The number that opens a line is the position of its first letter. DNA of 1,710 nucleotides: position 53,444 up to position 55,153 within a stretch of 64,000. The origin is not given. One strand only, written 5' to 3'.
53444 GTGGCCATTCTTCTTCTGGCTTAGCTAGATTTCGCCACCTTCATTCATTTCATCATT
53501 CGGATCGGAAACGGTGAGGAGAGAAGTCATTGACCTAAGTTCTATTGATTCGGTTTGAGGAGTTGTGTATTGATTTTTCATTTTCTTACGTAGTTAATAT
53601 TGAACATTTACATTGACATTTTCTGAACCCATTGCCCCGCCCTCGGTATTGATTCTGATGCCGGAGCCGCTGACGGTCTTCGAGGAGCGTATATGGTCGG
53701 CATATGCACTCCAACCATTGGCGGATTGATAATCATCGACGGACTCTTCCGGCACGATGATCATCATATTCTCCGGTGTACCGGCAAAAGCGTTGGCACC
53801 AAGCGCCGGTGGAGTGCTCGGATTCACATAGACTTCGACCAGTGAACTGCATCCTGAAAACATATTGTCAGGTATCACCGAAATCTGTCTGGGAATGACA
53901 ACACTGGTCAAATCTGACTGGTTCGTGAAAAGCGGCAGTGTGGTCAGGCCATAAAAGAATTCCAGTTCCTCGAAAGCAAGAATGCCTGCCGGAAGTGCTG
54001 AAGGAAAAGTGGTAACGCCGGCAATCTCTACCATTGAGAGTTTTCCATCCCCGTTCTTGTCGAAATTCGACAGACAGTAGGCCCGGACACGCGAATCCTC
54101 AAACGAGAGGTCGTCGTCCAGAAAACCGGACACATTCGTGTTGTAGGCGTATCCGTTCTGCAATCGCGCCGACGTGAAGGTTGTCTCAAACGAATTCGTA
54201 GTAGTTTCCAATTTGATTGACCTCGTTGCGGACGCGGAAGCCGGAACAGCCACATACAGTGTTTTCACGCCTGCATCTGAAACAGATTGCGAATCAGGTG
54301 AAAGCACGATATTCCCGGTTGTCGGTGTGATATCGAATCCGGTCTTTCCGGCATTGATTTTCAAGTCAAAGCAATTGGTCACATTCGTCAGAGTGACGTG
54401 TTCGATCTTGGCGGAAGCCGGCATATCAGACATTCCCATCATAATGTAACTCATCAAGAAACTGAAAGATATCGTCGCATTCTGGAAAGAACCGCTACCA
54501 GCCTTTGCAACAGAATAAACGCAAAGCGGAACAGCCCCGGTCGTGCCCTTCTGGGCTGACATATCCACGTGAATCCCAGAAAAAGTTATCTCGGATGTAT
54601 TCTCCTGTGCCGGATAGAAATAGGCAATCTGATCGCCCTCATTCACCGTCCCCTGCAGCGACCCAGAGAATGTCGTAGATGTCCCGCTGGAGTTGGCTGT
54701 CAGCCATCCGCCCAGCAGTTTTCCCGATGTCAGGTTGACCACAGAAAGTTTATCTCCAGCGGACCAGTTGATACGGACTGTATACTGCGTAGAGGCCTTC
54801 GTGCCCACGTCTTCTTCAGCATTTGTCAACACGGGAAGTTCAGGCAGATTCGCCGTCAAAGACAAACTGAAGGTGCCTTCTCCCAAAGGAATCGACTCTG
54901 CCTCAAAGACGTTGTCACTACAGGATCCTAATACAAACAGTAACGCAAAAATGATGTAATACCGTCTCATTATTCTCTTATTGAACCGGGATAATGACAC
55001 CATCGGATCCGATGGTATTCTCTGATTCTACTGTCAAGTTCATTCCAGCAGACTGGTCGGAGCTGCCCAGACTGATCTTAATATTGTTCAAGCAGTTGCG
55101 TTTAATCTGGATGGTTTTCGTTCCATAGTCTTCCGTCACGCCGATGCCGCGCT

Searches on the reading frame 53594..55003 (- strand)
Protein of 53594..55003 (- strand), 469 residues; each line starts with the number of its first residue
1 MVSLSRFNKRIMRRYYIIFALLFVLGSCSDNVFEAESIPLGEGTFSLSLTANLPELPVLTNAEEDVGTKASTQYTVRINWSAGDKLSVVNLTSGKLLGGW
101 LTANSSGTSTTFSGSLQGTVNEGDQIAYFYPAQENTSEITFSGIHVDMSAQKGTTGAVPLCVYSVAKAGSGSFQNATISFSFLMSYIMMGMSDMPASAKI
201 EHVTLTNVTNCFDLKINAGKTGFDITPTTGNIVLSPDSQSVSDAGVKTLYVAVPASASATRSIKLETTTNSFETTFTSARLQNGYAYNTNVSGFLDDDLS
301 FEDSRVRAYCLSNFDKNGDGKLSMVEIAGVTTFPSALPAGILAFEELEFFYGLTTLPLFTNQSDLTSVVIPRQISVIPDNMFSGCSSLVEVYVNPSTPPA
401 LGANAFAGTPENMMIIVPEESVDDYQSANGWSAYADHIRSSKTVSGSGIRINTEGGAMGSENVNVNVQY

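Call 91: search_protein_families(library=pfam, proteins=[window:53594-55003:-], max_evalue=0.00001)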
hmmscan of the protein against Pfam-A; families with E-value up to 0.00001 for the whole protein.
window:53594-55003:- (469 aa): 1 family
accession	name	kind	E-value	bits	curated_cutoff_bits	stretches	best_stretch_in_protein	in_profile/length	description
PF13306.12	LRR_5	-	2.2e-06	28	27.7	1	359-421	8-66/127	BspA type Leucine rich repeat region (6 copies)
